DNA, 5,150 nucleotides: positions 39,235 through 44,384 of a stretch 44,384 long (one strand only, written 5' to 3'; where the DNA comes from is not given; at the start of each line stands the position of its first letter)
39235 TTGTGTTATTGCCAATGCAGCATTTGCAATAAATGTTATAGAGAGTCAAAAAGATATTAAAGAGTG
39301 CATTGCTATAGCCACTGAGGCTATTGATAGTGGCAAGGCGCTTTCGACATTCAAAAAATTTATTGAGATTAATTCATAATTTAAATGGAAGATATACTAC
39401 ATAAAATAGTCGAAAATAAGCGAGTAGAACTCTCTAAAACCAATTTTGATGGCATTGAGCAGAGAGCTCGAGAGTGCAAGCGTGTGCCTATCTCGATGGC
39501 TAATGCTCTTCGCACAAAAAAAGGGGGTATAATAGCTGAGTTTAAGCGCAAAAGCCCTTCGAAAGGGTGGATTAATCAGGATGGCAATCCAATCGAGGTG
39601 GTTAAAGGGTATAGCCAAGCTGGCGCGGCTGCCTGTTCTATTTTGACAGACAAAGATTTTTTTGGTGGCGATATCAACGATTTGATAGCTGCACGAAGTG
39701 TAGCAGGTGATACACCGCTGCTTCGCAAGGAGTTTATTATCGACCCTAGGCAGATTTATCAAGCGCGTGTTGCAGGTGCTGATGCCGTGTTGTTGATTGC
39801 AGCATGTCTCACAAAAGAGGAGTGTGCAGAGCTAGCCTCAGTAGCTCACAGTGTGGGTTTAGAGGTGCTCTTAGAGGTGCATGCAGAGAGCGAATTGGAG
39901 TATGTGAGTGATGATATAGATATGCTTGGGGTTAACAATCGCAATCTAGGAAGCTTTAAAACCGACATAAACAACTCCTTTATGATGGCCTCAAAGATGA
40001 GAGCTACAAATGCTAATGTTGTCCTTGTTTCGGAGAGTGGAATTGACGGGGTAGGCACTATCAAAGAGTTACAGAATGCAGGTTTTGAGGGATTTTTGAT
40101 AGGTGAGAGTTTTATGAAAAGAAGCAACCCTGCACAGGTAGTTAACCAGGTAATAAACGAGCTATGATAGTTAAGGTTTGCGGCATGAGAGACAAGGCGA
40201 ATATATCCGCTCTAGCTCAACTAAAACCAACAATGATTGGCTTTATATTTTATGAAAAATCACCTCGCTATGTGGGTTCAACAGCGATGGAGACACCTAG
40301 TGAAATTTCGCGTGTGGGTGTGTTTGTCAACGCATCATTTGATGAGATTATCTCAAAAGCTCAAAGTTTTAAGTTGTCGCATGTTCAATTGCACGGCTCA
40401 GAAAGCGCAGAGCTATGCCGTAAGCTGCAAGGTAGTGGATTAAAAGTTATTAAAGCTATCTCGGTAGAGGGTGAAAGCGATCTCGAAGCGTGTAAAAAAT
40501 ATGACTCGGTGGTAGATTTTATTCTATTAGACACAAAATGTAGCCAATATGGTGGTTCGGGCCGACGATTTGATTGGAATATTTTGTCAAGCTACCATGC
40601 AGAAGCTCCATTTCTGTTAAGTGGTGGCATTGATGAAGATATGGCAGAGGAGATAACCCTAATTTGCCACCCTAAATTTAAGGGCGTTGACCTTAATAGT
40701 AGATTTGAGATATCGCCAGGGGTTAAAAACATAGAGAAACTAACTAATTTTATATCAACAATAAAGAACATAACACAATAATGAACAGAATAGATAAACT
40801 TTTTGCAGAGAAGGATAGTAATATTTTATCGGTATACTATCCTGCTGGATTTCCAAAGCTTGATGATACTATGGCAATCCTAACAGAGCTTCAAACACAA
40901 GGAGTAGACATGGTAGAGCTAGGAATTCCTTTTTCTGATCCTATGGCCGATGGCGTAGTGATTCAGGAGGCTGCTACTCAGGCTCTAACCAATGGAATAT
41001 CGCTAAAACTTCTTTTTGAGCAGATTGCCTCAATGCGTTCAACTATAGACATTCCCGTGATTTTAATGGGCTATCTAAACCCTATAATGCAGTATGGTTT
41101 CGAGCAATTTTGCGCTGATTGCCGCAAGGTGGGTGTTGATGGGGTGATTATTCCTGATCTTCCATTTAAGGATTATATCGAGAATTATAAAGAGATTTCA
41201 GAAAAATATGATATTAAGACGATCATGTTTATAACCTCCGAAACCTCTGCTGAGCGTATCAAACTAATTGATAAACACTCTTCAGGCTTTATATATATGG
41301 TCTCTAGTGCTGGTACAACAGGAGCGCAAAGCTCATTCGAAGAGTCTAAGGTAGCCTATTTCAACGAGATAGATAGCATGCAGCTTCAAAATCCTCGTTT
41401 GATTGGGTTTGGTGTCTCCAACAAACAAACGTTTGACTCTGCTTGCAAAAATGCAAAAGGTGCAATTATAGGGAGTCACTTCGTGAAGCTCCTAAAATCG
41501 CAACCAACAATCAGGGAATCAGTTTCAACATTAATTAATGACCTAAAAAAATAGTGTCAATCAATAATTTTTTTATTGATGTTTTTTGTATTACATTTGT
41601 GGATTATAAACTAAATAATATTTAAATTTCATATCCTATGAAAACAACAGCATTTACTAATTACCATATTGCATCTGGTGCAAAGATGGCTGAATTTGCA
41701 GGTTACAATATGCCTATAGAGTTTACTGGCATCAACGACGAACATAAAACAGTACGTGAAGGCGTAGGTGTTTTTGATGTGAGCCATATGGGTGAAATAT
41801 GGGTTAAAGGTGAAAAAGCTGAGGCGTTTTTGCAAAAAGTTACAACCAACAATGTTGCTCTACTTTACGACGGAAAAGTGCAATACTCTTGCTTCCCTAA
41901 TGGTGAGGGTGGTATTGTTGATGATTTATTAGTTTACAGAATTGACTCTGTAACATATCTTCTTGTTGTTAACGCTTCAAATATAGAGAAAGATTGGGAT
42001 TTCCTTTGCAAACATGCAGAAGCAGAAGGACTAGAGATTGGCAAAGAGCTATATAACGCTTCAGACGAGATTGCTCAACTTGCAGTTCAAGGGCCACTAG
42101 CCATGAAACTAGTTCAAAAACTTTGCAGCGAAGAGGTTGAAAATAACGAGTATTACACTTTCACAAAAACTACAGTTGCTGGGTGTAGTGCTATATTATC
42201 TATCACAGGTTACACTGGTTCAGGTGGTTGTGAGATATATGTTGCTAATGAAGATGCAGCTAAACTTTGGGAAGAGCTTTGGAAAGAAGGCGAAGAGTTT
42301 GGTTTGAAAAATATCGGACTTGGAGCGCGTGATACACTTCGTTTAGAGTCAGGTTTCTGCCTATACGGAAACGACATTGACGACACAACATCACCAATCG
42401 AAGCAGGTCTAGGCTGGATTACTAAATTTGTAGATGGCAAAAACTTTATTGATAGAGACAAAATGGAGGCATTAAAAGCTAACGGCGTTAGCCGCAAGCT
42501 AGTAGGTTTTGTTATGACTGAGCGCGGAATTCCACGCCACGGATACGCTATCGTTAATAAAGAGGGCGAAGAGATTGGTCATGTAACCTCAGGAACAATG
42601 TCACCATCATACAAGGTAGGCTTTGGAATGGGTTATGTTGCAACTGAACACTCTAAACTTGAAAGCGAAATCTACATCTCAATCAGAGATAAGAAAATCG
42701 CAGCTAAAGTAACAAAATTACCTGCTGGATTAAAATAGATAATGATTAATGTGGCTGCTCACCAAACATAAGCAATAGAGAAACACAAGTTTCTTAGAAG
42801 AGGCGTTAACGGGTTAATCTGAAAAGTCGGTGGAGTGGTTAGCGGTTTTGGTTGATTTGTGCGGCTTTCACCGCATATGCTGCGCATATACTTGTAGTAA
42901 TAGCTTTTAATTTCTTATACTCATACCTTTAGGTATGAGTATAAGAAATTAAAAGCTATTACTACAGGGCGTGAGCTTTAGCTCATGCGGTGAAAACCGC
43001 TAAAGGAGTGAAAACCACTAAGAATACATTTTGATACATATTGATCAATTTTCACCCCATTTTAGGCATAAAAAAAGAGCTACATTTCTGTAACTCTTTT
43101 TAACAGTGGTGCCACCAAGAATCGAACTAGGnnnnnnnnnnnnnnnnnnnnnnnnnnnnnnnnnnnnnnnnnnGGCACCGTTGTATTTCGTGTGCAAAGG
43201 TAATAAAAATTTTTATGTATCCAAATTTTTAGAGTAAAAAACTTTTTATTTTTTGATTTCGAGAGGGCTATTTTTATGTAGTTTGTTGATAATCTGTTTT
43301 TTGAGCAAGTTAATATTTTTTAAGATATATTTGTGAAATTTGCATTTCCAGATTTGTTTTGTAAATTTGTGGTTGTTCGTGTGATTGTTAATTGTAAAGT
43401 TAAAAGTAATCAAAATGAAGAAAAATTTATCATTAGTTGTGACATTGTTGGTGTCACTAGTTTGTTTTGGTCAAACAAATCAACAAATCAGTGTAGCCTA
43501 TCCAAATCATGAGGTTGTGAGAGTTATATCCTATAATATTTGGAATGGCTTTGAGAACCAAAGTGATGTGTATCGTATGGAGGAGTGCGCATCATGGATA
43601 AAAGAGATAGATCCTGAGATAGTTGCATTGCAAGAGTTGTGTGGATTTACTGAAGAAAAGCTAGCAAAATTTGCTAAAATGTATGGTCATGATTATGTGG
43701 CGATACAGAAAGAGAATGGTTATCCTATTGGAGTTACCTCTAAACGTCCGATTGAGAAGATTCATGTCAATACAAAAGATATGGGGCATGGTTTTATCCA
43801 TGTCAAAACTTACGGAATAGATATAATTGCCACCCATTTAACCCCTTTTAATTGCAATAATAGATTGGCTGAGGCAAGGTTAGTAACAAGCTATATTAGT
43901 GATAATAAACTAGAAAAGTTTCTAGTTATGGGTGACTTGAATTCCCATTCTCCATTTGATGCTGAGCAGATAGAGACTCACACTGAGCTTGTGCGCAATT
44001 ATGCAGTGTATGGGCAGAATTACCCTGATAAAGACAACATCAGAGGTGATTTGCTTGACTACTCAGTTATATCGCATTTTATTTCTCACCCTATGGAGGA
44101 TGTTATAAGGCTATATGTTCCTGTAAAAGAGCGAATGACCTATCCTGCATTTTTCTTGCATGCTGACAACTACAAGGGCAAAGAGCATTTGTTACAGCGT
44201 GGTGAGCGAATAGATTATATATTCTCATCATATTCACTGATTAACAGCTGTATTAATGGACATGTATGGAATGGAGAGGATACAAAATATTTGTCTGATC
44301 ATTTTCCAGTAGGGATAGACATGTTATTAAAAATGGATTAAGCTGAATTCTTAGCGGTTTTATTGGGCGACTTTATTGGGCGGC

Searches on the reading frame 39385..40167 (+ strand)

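Call 33: search_protein_families(library=pfam, proteins=[window:39385-40167:+], max_evalue=0.00001)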
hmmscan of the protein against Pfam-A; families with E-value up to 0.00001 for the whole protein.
window:39385-40167:+ (260 aa): 1 family
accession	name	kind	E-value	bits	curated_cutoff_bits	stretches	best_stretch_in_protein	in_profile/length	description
PF00218.27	IGPS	-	2.4e-70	237.1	27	1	5-255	1-253/254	Indole-3-glycerol phosphate synthase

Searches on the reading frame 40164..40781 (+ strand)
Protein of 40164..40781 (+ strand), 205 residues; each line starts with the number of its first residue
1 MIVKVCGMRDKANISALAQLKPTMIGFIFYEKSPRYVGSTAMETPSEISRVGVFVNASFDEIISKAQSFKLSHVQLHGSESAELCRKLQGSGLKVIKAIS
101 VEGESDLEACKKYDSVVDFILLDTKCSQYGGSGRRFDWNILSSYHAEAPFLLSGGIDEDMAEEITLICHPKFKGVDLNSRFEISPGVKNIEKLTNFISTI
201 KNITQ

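Call 33: search_protein_families(library=pfam, proteins=[window:40164-40781:+], max_evalue=0.00001)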
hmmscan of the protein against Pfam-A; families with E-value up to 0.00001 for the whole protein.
window:40164-40781:+ (205 aa): 1 family
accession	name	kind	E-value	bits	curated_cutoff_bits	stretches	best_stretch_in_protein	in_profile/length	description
PF00697.28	PRAI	-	5e-37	127.9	22.7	1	3-198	1-192/193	N-(5'phosphoribosyl)anthranilate (PRA) isomerase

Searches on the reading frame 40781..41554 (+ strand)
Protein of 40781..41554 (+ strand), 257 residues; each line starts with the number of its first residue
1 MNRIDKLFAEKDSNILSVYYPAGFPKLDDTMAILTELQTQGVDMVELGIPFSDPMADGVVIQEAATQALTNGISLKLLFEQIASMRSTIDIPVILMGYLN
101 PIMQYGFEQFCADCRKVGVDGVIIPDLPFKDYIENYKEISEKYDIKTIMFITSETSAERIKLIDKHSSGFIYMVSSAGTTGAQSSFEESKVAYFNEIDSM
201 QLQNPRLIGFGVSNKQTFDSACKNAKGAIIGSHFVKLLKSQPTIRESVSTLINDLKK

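Call 33: search_protein_families(library=pfam, proteins=[window:40781-41554:+], max_evalue=0.00001)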
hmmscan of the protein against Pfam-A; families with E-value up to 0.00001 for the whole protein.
window:40781-41554:+ (257 aa): 1 family
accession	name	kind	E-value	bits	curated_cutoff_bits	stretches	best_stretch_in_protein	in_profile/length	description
PF00290.26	Trp_syntA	-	2.2e-70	237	27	1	10-243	6-238/259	Tryptophan synthase alpha chain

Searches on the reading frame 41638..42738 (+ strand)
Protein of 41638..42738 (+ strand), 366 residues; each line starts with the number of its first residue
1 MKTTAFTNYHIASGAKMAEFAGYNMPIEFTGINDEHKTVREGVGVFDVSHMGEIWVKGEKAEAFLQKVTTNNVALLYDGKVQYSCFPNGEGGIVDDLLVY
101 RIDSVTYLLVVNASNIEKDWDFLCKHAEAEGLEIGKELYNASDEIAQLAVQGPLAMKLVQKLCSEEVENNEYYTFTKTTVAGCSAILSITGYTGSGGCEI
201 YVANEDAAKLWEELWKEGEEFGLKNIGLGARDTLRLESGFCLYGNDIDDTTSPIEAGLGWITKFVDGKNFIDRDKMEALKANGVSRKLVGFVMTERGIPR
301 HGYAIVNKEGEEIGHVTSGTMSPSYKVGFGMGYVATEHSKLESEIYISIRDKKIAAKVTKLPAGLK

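Call 33: search_protein_families(library=pfam, proteins=[window:41638-42738:+], max_evalue=0.00001)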
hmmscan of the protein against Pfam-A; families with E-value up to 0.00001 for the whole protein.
window:41638-42738:+ (366 aa): 2 families
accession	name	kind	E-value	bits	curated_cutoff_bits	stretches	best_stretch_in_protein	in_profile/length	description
PF01571.26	GCV_T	-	1.7e-88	296.6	25.6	1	8-260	3-254/255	Aminomethyltransferase folate-binding domain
PF08669.17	GCV_T_C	-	2.9e-22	78.8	25.9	1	286-362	1-77/80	Glycine cleavage T-protein C-terminal barrel domain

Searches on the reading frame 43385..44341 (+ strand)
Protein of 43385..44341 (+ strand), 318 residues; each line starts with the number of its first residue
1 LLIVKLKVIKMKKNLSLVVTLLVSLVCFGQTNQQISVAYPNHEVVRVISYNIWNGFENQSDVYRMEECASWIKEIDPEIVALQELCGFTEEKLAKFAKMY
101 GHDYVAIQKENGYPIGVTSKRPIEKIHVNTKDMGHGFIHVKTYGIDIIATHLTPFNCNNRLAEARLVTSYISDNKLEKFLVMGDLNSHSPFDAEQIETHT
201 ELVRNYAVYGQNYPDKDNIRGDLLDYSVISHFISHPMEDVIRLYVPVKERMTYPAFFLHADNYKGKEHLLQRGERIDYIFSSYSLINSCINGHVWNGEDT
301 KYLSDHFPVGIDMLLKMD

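Call 33: search_protein_families(library=pfam, proteins=[window:43385-44341:+], max_evalue=0.00001)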
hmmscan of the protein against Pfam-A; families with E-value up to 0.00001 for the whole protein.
window:43385-44341:+ (318 aa): 1 family
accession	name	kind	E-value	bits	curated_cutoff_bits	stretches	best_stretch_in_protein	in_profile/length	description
PF03372.29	Exo_endo_phos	-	1.3e-14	54.9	24.5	1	48-306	1-225/225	Endonuclease/Exonuclease/phosphatase family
